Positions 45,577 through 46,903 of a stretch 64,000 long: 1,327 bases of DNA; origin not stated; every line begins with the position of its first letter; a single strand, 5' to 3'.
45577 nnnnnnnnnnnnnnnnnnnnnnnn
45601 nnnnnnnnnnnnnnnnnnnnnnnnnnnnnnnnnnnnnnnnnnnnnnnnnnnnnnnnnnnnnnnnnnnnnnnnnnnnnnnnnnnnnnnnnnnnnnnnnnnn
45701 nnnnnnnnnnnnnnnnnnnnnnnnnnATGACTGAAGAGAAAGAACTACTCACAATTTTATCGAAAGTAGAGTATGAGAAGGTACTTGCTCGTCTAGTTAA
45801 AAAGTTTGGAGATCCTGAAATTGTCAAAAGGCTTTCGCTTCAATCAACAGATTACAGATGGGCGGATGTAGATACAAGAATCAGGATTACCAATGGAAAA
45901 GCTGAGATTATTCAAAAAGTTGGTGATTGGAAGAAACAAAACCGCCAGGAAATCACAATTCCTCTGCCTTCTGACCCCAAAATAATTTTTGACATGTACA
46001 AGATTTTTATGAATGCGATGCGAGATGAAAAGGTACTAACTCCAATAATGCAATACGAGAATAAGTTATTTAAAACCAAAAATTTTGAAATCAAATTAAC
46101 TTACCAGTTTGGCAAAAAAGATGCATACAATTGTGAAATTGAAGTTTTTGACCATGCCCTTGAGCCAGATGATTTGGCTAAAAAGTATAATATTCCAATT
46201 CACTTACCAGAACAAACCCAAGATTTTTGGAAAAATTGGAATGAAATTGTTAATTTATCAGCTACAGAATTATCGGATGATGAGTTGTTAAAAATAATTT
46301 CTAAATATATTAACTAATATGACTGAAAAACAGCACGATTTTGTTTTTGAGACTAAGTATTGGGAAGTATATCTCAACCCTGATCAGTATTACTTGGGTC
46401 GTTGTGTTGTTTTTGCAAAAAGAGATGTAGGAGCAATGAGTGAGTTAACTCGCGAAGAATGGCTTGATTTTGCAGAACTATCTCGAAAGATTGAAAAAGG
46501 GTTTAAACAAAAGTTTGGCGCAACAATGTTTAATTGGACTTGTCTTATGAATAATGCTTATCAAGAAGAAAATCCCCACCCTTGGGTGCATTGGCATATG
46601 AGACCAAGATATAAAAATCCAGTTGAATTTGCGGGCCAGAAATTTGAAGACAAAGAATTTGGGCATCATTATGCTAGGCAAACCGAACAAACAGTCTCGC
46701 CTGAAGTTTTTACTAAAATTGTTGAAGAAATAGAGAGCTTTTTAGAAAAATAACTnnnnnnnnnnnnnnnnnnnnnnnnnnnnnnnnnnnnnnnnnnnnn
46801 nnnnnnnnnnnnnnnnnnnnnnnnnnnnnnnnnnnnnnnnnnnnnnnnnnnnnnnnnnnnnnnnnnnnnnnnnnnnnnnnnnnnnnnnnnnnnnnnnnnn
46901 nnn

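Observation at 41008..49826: Very dense cluster of nucleotide pyrophosphohydrolases and nucleotidyltransferases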

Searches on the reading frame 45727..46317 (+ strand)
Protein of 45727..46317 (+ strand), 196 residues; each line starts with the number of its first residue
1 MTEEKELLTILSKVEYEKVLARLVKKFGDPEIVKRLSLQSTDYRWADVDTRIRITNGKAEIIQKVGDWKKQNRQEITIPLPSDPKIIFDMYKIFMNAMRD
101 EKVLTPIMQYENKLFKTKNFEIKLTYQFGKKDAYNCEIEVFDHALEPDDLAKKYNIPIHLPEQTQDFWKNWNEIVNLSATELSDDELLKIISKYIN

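Call 3: search_protein_families(library=pfam, proteins=[window:45727-46317:+], max_evalue=0.01)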
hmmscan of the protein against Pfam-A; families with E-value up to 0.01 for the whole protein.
window:45727-46317:+ (196 aa): 0 families

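Call 10: search_protein_families(library=ncbifam, proteins=[window:45727-46317:+], max_evalue=0.01)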
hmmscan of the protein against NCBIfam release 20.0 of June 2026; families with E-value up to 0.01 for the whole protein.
window:45727-46317:+ (196 aa): 0 families

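Call 27: find_homologous_proteins(query=window:45727-46317:+, max_evalue=0.001)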
Query window:45727-46317:+ (196 aa): 112 proteins with E <= 0.001 among 324 candidates.
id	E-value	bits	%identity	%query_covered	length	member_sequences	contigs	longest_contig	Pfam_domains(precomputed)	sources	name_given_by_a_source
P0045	6.5e-125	432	100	100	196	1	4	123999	-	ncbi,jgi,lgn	-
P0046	3.1e-124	430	99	100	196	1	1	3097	-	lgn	-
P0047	7.2e-118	409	94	100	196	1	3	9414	-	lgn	-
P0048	9.0e-116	402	93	100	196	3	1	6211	-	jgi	-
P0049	1.0e-115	402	94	100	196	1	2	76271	-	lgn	-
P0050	9.7e-114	395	91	100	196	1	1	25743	-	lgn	-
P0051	4.3e-113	393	90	100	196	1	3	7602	-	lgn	-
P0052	1.9e-112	391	89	99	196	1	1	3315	-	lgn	-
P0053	4.7e-112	390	90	100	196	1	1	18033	-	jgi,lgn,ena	-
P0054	5.6e-111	386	90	99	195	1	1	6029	-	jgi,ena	-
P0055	3.4e-109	380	91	97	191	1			-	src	-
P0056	6.9e-109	379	88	100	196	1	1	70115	-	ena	-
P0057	1.1e-107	376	88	99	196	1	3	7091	-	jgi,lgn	-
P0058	1.2e-107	375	87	99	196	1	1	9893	-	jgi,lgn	jgi:hypothetical protein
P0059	1.0e-106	372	88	99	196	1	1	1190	-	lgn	-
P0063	1.5e-96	339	79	99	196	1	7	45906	-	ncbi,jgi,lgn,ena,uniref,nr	ncbi:MAG: hypothetical protein US96_C0012G0016 [Candidatus Woesebacteria bacterium GW2011_GWB1_38_5b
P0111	7.5e-69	249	60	99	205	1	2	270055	-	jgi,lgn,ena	-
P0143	3.4e-60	221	52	99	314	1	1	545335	PF00719.25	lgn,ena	-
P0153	1.3e-38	150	41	98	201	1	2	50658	-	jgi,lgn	jgi:hypothetical protein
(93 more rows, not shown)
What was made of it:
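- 45727..46317 (+): CYTH-b: a CYTH/TTM-fold protein from a family with no Pfam model, found in Woesebacteria and other Patescibacteria. 112 homologue clusters; all those that carry a source name come from Woesebacteria or Patescibacteria (call 27).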

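Call 28: search_protein_families(library=padloc, proteins=[window:45727-46317:+], max_evalue=0.01)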
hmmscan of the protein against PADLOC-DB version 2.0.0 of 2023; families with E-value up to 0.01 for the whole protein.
window:45727-46317:+ (196 aa): 0 families

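Call 31: search_solved_structures(query=A2, max_evalue=10, show_alignments=2)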
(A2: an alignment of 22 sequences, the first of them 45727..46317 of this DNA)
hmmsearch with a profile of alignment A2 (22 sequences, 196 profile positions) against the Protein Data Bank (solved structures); distinct sequences matched with E-value up to 10: 0.

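Call 39: predict_structure(alignment_id=A2)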
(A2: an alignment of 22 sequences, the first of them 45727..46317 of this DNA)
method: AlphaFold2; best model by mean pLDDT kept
length: 196 residues; sequences in the alignment: 22
mean_pLDDT: 93.7   pTM: 0.87
mean pLDDT of the five models: 93.7, 93.4, 93.1, 92.2, 92.2
residues with pLDDT >= 90: 164; 70-90: 25; 50-70: 6; < 50: 1
segments of 3 or more residues with pLDDT < 50: none
pLDDT, mean of each block of 10 residues (from residue 1): 79 98 98 97 88 97 84 88 97 93 95 97 98 97 93 97 90 96 98 95
secondary structure, 60 per line:
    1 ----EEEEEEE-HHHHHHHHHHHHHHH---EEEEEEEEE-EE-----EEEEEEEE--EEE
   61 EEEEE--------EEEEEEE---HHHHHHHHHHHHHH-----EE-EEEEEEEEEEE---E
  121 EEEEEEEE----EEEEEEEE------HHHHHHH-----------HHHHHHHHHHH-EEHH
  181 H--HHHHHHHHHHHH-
elements in order: E5-11 H13-27 E31-39 E48-55 E58-65 E74-80 H84-97 E106-116 E120-128 E133-140 H147-153 H165-175 H184-195
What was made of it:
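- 45727..46317 (+): AlphaFold pLDDT 93.7 (call 39).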

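Call 42: fold_search(model_id=the predicted structure, library=pdb)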
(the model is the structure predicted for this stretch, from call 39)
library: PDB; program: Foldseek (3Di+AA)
matches with E <= 10: 1006; with E <= 0.001: 55
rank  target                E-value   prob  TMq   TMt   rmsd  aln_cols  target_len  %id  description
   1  2gfg_B                5.2e-07  1.00  0.57  0.59   5.5       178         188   14  Crystal structure of a putative adenylate cyclase (bh2851) from bacillus halodurans at 2.12 A resolution (released 2006-05-02)
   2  7ns8                  6.4e-07  1.00  0.52  0.61  10.1       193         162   18  Triphosphate tunnel metalloenzyme from Sulfolobus acidocaldarius (released 2021-06-02)
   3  7nsd                  6.4e-07  1.00  0.52  0.57   9.8       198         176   19  Triphosphate tunnel metalloenzyme from Sulfolobus acidocaldarius in complex with ATP and calcium (released 2021-06-02)
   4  7nsf                  8.9e-07  1.00  0.53  0.57  10.0       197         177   19  Triphosphate tunnel metalloenzyme from Sulfolobus acidocaldarius in complex with triphosphate and magnesium (released 2021-06-02)
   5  2gfg_A                9.4e-07  1.00  0.60  0.61   5.4       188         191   14  Crystal structure of a putative adenylate cyclase (bh2851) from bacillus halodurans at 2.12 A resolution (released 2006-05-02)
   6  3sy3_C                1.1e-06  1.00  0.57  0.62   5.1       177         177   16  GBAA_1210 protein, a putative adenylate cyclase, from Bacillus anthracis (released 2011-07-27)
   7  2dc4_A                1.2e-06  1.00  0.54  0.63   7.2       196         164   15  Structure of PH1012 protein from Pyrococcus Horikoshii OT3 (released 2006-06-28)
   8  7ns9                  1.2e-06  1.00  0.54  0.59   9.9       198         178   20  Triphosphate tunnel metalloenzyme from Sulfolobus acidocaldarius in complex with triphosphate and calcium (released 2021-06-02)
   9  7nsa                  1.3e-06  1.00  0.52  0.57   9.7       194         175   16  Triphosphate tunnel metalloenzyme from Sulfolobus acidocaldarius in complex with pyrophosphate and calcium (released 2021-06-02)
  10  3sy3_B                1.6e-06  1.00  0.58  0.64   4.8       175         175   16  GBAA_1210 protein, a putative adenylate cyclase, from Bacillus anthracis (released 2011-07-27)
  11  5a60                  2.0e-06  1.00  0.45  0.24  10.7       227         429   18  Crystal structure of full-length E. coli ygiF in complex with tripolyphosphate and two magnesium ions (released 2015-08-05)
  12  3sy3_D                2.2e-06  1.00  0.57  0.63   5.0       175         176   17  GBAA_1210 protein, a putative adenylate cyclase, from Bacillus anthracis (released 2011-07-27)
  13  2gfg_C                2.3e-06  1.00  0.58  0.60   5.7       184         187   13  Crystal structure of a putative adenylate cyclase (bh2851) from bacillus halodurans at 2.12 A resolution (released 2006-05-02)
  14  6yp4                  2.7e-06  1.00  0.56  0.53   5.9       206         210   13  Putative adenylyl cyclase HpAC1 from Hippeastrum reveals a dominant triphophatase activity (released 2020-11-04)
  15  3sy3_A                5.2e-06  1.00  0.53  0.58   5.6       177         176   17  GBAA_1210 protein, a putative adenylate cyclase, from Bacillus anthracis (released 2011-07-27)
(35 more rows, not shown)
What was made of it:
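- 45727..46317 (+): Foldseek top hits are all CYTH/TTM (call 42).
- On CYTH / triphosphate tunnel metalloenzymes: CYTH-b: AlphaFold pLDDT 93.7, and the Foldseek top hits are 2gfg, 7ns8, 3sy3 and 5a60 at probability 1.0 (calls 39 and 42).
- CYTH-b has the TTM fold (calls 39 and 42).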

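Call 47: find_encoding_contigs(protein=P0111, flank=10000, max_places=1)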
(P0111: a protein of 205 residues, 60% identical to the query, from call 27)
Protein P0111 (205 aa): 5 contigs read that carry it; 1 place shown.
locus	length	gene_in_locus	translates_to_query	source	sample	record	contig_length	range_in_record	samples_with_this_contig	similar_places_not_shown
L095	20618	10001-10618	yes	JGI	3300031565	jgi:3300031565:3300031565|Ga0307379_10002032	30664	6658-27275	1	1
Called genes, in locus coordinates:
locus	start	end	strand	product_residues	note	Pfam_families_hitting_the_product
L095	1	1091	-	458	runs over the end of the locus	PF00486:Trans_reg_C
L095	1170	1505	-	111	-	-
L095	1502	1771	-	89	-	-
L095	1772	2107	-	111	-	PF18924:DUF5674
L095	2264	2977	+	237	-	PF02481:DNA_processg_A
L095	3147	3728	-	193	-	-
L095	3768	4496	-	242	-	-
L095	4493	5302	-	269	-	-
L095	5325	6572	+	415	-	PF00486:Trans_reg_C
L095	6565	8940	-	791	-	PF02190:LON_substr_bdg, PF00004:AAA, PF07728:AAA_5, PF22667:Lon_lid, PF05362:Lon_C, PF13541:ChlI (weak)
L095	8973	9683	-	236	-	PF03734:YkuD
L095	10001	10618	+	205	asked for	-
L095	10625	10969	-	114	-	PF00719:Pyrophosphatase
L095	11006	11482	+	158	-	PF00293:NUDIX, PF14815:NUDIX_4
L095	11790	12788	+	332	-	PF04055:Radical_SAM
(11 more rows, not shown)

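Call 48: find_encoding_contigs(protein=P0143, flank=10000, max_places=1)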
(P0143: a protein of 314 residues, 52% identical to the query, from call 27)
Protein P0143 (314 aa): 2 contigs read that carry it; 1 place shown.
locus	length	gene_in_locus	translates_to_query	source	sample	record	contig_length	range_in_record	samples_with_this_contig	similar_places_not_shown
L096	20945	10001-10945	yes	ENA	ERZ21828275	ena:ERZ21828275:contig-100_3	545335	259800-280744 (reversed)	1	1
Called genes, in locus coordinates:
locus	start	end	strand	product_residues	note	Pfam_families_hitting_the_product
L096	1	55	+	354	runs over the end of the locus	PF23459:S1_RRP5 (faint), PF00575:S1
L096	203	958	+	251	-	-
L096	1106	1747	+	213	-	-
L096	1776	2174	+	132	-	-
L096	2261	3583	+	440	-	PF18073:Zn_ribbon_LapB, PF13481:AAA_25, PF03796:DnaB_C (faint), PF06745:ATPase (weak), PF23442:DUF7125 (weak), PF13401:AAA_22 (faint)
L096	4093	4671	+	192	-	-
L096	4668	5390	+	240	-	PF04203:Sortase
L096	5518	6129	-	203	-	-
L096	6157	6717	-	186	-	PF08668:HDOD (faint), PF12917:YfbR-like, PF13023:HD_3, PF01966:HD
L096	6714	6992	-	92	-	PF13560:HTH_31, PF24250:HVO_2718 (weak), PF12844:HTH_19, PF01381:HTH_3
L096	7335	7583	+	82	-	-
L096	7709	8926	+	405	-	-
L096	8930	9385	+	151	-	PF00293:NUDIX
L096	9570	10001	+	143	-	-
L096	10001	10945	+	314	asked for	PF00719:Pyrophosphatase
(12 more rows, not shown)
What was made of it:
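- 45727..46317 (+): Fused to inorganic pyrophosphatase in P0143 (calls 27 and 48).
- CYTH-b::PPase (calls 27 and 48).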

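Call 49: find_encoding_contigs(protein=P0153, flank=10000, max_places=1)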
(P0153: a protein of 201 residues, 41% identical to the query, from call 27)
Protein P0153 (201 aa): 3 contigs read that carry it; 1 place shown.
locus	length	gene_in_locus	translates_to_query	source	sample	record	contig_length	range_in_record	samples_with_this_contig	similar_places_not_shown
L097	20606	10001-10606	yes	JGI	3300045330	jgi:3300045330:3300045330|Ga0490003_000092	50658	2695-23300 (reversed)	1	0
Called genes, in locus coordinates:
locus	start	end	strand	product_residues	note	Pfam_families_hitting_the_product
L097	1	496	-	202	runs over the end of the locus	PF00081:Sod_Fe_N, PF02777:Sod_Fe_C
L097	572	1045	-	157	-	PF01245:Ribosomal_L19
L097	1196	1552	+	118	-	-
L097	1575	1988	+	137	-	PF08327:AHSA1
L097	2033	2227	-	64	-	-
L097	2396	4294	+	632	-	PF06068:TIP49 (weak), PF00004:AAA, PF07728:AAA_5 (weak), PF20720:nSTAND3 (faint), PF17862:AAA_lid_3, PF01434:Peptidase_M41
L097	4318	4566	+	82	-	-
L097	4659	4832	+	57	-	-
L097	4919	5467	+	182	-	PF01029:NusB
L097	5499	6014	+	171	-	PF00293:NUDIX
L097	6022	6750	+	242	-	PF22935:RM44_endonuclase, PF14622:Ribonucleas_3_3, PF00636:Ribonuclease_3, PF00035:dsrm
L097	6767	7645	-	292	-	PF01149:Fapy_DNA_glyco, PF06831:H2TH, PF06827:zf-FPG_IleRS (weak)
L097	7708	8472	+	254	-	PF04203:Sortase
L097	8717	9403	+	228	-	-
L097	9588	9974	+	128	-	-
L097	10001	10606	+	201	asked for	-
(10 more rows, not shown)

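Call 50: find_encoding_contigs(protein=P0063, flank=10000, max_places=1)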
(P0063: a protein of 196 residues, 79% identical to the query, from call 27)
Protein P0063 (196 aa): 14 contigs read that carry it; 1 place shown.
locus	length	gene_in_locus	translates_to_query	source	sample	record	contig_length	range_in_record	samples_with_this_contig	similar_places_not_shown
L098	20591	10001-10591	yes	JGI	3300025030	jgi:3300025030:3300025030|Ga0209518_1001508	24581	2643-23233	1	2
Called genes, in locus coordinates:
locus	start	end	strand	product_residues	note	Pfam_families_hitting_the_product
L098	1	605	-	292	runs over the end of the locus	-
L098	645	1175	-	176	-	PF07963:N_methyl (weak)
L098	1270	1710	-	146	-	-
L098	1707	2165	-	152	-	PF07963:N_methyl (weak)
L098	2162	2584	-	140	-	PF07963:N_methyl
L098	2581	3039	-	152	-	PF07963:N_methyl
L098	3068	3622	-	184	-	-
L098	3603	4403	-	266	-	PF06750:A24_N_bact, PF01478:Peptidase_A24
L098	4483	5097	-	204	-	PF07963:N_methyl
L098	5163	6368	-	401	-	PF28597:T2SSF_N, PF00482:T2SSF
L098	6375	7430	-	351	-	PF00437:T2SSE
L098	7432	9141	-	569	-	PF05157:MshEN, PF00437:T2SSE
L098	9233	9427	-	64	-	-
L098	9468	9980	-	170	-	PF00293:NUDIX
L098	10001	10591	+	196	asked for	-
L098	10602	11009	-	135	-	PF03412:Peptidase_C39 (weak)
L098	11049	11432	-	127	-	PF00293:NUDIX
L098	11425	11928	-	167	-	-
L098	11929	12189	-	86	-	-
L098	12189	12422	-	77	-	-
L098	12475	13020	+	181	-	PF01725:Ham1p_like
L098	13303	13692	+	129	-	PF01909:NTP_transf_2, PF18765:Polbeta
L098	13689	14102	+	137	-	PF01934:HepT-like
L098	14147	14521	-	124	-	PF01934:HepT-like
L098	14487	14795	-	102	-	PF01909:NTP_transf_2, PF18765:Polbeta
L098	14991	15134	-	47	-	-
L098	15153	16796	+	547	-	PF00133:tRNA-synt_1, PF01406:tRNA-synt_1e (faint), PF09334:tRNA-synt_1g, PF19303:Anticodon_3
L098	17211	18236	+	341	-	PF04055:Radical_SAM, PF13353:Fer4_12 (weak), PF13186:SPASM (weak)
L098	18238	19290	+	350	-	PF04055:Radical_SAM, PF13353:Fer4_12 (weak), PF13186:SPASM (weak)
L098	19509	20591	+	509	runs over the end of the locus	-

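Call 73: find_related_loci(query=A2, collection=viral_contigs, flank=10000)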
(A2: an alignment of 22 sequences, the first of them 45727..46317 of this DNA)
Query A2 (196 aa) in viral_contigs; peptide patterns used: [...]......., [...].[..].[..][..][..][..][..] (x = any residue, [..] = any of these).
124 stretches matched a pattern, but none encodes a relative of the query by tblastn (E <= 1e-3).

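Call 75: find_related_loci(query=A2, collection=metagenome_contigs, flank=10000)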
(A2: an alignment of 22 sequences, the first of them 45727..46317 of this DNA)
Query A2 (196 aa) in metagenome_contigs; peptide patterns used: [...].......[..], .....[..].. (x = any residue, [..] = any of these).
104 stretches matched a pattern; 49 encode a relative of the query (tblastn E <= 1e-3); 48 distinct loci.
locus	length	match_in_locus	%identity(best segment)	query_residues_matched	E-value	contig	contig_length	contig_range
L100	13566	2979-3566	90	1-196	2e-118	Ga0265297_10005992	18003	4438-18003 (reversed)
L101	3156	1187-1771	90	1-195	8e-121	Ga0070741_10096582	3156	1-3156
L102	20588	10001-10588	79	1-195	2e-102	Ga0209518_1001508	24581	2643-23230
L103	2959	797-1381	75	1-195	9e-103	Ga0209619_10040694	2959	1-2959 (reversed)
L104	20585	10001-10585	76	1-195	3e-100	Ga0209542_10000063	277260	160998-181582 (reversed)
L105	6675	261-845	74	1-195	2e-100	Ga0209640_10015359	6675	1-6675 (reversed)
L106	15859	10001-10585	75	1-195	6e-100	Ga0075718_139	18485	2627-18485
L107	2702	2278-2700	90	1-141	4e-84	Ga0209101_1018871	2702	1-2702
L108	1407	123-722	60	1-196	8e-85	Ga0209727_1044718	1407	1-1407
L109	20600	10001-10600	61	1-196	1e-78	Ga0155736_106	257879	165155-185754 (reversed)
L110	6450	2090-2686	60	1-195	1e-78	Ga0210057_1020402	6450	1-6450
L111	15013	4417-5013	60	1-195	2e-75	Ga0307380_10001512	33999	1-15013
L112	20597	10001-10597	60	1-195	2e-75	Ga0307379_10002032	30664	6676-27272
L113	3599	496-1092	57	1-195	2e-73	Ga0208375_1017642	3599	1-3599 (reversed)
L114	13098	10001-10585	56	1-195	4e-72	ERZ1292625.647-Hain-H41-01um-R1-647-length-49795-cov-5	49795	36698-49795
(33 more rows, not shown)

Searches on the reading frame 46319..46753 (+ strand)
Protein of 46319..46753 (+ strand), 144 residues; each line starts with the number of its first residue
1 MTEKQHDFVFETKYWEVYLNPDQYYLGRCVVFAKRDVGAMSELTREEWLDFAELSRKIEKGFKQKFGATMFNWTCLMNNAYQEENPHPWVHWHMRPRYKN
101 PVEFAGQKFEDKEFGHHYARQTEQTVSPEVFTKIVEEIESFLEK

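Call 3: search_protein_families(library=pfam, proteins=[window:46319-46753:+], max_evalue=0.01)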
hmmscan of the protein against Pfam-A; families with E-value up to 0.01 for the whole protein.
window:46319-46753:+ (144 aa): 1 family
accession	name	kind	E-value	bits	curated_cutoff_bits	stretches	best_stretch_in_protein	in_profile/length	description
PF01230.28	HIT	-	2.2e-05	25.4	21.5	1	2-99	2-97/98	HIT domain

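Call 10: search_protein_families(library=ncbifam, proteins=[window:46319-46753:+], max_evalue=0.01)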
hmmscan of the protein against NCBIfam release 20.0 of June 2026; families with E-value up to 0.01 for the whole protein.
window:46319-46753:+ (144 aa): 0 families

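Call 28: search_protein_families(library=padloc, proteins=[window:46319-46753:+], max_evalue=0.01)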
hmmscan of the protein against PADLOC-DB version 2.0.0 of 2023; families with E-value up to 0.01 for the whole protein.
window:46319-46753:+ (144 aa): 0 families

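Call 57: search_solved_structures(query=window:46319-46753:+, max_evalue=0.1, show_alignments=2)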
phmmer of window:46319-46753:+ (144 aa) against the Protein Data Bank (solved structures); distinct sequences matched with E-value up to 0.1: 1.
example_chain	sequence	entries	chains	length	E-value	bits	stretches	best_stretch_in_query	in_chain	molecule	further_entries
2oik_A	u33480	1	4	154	0.037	17.2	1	21-106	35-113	Histidine triad (HIT) protein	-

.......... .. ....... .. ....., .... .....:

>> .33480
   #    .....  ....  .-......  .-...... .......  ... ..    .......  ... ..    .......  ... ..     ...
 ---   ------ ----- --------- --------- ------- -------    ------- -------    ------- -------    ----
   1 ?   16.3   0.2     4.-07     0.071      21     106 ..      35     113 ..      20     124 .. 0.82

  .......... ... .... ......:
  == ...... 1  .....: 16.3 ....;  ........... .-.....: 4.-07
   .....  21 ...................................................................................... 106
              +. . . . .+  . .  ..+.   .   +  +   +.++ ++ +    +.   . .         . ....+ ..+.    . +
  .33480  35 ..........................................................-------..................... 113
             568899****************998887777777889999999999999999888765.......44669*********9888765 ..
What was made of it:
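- On HIT superfamily: The motif aligned to 2oik is W-V-H-W-H-M. The central and third His are kept, and the first is replaced by Trp (call 57).
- Checked: The first His of the triad is replaced by Trp, so it is not a clean HxHxH (call 57).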
